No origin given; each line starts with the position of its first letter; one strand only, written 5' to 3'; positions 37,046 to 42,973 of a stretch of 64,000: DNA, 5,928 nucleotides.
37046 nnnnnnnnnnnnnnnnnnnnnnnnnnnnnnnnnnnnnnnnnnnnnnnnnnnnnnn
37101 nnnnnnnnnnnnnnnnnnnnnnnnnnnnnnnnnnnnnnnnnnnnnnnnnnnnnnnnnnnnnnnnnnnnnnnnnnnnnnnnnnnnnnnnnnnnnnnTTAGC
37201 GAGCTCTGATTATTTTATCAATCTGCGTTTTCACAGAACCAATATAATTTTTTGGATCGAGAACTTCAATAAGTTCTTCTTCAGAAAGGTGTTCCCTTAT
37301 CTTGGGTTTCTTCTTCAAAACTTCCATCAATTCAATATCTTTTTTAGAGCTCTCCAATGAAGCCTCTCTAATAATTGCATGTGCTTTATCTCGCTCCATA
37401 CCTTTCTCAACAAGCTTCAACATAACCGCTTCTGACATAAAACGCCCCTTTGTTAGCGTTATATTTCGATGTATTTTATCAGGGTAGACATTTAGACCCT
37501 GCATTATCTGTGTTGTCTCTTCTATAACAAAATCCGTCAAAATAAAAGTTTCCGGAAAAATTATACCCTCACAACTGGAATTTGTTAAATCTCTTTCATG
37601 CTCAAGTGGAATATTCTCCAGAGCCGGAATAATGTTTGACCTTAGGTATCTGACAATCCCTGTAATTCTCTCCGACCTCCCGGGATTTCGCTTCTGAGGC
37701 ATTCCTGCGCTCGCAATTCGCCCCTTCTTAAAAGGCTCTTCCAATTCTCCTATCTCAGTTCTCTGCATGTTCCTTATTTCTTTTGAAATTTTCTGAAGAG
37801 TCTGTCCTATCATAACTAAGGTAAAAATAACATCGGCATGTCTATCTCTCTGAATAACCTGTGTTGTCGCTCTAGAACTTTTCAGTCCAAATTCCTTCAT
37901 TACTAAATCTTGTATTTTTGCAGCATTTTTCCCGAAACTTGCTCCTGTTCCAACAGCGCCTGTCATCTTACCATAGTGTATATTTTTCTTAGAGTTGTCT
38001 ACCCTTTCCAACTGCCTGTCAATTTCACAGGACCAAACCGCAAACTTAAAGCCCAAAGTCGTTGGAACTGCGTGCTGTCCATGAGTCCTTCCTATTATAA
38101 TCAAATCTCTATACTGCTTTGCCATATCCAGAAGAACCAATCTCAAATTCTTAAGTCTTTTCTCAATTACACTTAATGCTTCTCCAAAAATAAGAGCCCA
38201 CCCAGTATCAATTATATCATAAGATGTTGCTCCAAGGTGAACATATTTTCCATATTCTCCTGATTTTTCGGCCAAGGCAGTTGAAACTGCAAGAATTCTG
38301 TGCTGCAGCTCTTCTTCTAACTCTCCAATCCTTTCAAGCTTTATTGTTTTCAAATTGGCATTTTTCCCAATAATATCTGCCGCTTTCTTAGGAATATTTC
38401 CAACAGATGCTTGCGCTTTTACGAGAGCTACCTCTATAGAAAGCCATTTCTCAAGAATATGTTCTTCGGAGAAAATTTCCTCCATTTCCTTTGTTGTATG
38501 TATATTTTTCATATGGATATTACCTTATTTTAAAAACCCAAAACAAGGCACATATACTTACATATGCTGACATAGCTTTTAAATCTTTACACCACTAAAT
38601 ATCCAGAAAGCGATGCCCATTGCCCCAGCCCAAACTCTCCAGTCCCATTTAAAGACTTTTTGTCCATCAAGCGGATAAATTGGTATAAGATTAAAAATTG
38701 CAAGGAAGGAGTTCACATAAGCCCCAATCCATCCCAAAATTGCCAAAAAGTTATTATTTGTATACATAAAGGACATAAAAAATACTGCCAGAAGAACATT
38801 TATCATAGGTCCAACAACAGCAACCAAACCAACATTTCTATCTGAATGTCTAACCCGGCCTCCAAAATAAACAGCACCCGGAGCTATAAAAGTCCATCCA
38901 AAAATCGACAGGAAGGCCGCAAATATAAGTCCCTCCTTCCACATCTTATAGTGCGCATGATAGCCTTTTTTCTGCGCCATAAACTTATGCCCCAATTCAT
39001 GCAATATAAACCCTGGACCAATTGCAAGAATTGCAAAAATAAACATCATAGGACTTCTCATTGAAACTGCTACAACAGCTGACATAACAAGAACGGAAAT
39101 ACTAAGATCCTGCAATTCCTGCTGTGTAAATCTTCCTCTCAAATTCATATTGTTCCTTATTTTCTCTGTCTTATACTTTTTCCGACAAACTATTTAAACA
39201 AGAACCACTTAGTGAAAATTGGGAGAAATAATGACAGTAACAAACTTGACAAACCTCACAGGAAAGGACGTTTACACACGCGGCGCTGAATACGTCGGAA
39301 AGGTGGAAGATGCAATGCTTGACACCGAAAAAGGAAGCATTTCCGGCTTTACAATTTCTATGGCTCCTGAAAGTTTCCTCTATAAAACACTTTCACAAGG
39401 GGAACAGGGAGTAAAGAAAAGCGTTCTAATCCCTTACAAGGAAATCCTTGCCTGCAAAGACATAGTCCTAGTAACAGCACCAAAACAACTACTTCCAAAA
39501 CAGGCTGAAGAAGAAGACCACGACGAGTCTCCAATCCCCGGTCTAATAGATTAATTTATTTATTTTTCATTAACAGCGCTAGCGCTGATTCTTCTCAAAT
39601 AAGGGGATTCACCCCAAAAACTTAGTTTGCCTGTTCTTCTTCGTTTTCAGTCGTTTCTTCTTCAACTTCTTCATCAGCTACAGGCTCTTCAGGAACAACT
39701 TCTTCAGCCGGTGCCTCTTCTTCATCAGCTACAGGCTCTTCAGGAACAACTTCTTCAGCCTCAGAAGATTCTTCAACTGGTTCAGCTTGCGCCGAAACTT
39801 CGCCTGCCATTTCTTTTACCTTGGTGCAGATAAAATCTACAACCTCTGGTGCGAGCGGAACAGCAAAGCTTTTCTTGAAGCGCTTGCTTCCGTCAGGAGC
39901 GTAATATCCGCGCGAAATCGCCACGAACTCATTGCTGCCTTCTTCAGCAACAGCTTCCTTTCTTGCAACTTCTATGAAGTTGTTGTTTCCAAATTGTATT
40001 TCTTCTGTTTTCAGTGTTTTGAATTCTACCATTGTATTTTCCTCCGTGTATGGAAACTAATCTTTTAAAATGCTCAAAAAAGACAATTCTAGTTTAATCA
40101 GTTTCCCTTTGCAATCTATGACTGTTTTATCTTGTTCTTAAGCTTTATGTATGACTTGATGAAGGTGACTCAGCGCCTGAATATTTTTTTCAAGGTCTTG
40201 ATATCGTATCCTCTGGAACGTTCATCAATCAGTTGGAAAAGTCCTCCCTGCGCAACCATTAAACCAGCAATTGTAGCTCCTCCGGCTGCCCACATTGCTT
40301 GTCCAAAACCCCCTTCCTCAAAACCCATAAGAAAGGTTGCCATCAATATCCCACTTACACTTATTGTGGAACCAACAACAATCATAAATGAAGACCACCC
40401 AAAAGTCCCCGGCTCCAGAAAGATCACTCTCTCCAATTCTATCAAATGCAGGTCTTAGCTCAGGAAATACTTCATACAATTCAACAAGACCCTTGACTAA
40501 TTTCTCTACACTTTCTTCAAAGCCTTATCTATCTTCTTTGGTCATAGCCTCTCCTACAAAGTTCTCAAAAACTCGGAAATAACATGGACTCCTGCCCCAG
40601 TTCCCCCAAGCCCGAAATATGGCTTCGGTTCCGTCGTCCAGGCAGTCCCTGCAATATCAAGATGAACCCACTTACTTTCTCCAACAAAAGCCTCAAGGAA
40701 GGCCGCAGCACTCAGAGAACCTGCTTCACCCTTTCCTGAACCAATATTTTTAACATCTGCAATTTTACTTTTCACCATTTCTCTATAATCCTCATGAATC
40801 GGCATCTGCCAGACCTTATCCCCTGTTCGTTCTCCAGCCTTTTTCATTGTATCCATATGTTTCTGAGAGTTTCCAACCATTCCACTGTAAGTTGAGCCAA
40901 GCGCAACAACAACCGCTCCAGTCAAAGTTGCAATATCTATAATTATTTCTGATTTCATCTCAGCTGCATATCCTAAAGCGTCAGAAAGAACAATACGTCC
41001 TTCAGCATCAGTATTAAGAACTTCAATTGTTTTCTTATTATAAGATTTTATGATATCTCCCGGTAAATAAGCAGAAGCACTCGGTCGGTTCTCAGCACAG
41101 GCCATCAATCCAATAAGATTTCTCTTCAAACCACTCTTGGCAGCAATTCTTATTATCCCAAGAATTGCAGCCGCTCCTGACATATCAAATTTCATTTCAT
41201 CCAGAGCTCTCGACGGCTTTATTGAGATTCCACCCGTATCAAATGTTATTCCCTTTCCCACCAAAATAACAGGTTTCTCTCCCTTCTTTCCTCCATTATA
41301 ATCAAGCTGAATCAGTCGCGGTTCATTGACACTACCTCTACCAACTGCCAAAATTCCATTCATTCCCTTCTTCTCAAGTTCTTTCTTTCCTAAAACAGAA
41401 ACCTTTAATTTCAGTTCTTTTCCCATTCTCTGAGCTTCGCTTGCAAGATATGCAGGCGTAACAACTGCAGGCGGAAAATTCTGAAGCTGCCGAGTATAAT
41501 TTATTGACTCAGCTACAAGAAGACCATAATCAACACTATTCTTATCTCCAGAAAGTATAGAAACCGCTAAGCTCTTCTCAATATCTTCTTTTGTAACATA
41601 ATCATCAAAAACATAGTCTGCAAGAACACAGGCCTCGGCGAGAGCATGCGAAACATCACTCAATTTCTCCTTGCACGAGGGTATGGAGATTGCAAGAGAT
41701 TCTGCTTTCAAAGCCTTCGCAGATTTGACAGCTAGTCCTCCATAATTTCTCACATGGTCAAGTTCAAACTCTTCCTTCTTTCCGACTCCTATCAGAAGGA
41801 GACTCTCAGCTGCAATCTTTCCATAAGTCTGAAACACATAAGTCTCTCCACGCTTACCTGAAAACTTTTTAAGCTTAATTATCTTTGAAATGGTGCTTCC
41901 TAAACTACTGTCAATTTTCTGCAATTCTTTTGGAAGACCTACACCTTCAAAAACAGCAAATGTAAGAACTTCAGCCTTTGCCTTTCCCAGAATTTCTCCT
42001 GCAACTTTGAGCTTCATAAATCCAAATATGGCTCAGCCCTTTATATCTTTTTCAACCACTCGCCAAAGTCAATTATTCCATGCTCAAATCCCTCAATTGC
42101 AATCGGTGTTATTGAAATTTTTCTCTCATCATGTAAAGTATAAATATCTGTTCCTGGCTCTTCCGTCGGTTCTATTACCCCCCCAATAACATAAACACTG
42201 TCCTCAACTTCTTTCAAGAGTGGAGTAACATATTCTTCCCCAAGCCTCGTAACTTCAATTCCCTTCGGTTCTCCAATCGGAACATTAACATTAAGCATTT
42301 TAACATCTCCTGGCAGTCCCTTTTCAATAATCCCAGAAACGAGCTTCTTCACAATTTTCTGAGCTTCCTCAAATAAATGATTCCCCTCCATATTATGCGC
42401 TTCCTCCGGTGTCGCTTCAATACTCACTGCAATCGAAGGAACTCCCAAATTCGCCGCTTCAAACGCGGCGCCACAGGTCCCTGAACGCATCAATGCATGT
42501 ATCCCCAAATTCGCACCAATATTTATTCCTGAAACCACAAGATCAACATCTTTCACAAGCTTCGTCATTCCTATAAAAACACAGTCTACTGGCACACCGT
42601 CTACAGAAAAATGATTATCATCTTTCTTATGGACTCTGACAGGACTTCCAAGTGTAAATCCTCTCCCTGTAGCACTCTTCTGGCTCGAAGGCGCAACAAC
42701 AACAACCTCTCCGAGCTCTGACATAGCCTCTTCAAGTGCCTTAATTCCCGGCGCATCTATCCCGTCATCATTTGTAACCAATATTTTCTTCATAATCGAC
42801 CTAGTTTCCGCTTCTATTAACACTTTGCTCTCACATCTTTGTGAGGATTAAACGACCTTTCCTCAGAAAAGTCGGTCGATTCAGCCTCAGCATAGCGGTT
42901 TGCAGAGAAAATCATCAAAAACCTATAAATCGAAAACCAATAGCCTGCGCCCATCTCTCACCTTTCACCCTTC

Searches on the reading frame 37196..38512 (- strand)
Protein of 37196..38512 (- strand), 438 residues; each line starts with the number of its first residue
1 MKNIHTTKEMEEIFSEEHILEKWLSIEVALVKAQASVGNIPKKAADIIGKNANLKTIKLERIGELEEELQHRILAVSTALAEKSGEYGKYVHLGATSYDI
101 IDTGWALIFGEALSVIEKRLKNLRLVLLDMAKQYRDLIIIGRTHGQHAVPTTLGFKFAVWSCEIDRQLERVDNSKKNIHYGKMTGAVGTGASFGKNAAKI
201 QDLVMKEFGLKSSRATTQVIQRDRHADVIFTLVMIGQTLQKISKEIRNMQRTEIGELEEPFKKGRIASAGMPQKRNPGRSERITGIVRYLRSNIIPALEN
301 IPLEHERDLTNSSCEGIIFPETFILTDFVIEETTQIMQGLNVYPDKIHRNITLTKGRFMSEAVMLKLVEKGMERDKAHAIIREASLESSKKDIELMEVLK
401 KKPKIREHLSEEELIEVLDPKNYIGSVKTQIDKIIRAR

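Call 5: search_protein_families(library=pfam, proteins=[window:37196-38512:-])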
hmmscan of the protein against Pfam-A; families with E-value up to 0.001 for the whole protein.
window:37196-38512:- (438 aa): 2 families
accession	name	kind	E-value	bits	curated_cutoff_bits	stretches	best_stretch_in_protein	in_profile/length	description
PF00206.25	Lyase_1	-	1.3e-49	169.7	27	1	6-286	6-306/312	Lyase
PF10397.14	ADSL_C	-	6.7e-22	78.1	32.7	1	357-433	2-78/79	Adenylosuccinate lyase C-terminus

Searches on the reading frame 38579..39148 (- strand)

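Call 38: search_protein_families(library=pfam, proteins=[window:38579-39148:-], max_evalue=0.00001)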
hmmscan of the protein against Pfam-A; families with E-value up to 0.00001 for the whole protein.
window:38579-39148:- (189 aa): 1 family
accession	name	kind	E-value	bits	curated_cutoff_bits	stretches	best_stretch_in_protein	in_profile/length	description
PF02163.28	Peptidase_M50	-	1.5e-10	41.3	27.2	1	132-167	157-191/221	Peptidase family M50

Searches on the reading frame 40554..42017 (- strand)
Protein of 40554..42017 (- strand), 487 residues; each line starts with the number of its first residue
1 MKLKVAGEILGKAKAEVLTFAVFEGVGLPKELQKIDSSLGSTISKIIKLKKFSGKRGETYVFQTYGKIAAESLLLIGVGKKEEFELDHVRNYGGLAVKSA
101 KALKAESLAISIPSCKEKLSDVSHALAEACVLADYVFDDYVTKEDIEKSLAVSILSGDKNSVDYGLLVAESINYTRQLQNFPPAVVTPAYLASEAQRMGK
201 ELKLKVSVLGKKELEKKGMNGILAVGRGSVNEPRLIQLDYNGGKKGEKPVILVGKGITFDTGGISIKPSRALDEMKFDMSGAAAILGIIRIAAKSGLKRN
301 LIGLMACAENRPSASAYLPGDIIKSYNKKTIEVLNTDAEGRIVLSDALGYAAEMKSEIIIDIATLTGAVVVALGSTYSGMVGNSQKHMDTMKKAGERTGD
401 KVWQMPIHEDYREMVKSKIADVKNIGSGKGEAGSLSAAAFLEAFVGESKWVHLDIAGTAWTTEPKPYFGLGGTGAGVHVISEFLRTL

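Call 38: search_protein_families(library=pfam, proteins=[window:40554-42017:-], max_evalue=0.00001)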
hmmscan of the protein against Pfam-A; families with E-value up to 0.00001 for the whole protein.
window:40554-42017:- (487 aa): 2 families
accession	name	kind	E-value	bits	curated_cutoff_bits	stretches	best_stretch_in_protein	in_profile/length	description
PF00883.26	Peptidase_M17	-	5.5e-120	400.8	25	1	173-480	1-309/310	Cytosol aminopeptidase family, catalytic domain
PF02789.23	Peptidase_M17_N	-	1.5e-24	86.8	23.4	1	21-143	3-128/129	Cytosol aminopeptidase family, N-terminal domain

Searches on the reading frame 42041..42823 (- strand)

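Call 38: search_protein_families(library=pfam, proteins=[window:42041-42823:-], max_evalue=0.00001)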
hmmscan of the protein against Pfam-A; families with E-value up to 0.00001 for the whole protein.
window:42041-42823:- (260 aa): 1 family
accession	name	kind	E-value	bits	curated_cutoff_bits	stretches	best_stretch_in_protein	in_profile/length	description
PF01975.23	SurE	-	4.6e-56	190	22.1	1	14-198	1-186/189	Survival protein SurE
